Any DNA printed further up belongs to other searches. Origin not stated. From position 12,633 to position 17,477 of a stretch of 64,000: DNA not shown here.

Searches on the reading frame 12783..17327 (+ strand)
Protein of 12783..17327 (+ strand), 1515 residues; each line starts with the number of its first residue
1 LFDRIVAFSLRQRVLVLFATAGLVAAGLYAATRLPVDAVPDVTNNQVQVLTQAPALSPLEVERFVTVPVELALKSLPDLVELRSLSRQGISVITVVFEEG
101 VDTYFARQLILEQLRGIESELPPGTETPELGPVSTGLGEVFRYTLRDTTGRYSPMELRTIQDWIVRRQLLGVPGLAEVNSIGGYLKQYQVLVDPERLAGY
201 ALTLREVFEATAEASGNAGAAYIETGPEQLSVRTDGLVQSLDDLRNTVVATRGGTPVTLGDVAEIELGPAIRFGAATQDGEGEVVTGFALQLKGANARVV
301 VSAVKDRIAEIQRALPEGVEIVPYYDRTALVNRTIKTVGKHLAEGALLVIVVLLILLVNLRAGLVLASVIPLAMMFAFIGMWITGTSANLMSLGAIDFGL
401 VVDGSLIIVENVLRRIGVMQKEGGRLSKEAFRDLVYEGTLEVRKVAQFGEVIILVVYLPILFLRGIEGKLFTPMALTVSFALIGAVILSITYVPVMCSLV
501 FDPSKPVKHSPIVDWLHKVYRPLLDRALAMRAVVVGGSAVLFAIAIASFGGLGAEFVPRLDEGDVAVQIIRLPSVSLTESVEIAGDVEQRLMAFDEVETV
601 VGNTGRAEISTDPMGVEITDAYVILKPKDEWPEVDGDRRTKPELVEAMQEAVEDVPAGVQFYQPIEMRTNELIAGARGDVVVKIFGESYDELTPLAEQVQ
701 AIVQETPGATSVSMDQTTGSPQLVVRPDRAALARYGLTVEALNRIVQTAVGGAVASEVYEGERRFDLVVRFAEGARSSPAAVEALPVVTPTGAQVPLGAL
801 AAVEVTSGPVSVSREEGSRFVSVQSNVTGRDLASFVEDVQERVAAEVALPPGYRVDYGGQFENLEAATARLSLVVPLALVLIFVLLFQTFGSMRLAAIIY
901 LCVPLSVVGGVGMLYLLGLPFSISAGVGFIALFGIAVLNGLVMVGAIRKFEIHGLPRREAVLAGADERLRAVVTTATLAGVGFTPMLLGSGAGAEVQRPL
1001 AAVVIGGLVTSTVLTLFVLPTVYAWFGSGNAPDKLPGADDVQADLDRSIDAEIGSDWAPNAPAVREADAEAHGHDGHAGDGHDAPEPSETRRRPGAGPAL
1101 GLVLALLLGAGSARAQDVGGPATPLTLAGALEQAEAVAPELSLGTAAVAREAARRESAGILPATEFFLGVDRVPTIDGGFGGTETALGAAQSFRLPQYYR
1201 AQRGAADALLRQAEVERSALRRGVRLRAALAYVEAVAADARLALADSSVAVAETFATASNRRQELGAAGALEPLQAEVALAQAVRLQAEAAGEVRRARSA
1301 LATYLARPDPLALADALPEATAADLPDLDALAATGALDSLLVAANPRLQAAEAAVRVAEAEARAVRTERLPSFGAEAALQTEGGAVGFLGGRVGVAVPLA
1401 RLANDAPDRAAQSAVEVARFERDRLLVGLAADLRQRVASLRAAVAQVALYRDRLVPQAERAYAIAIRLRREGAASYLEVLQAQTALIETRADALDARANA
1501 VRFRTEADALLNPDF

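Call 15: search_protein_families(library=pfam, proteins=[window:12783-17327:+], max_evalue=0.001)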
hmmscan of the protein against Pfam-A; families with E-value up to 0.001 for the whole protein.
window:12783-17327:+ (1515 aa): 2 families
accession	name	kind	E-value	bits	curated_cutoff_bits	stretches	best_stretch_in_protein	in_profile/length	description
PF00873.25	ACR_tran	-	3.8e-276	919.2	28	1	5-1026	1-1020/1021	AcrB/AcrD/AcrF family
PF02321.23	OEP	-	1.3e-30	107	22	2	1341-1502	8-177/187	Outer membrane efflux protein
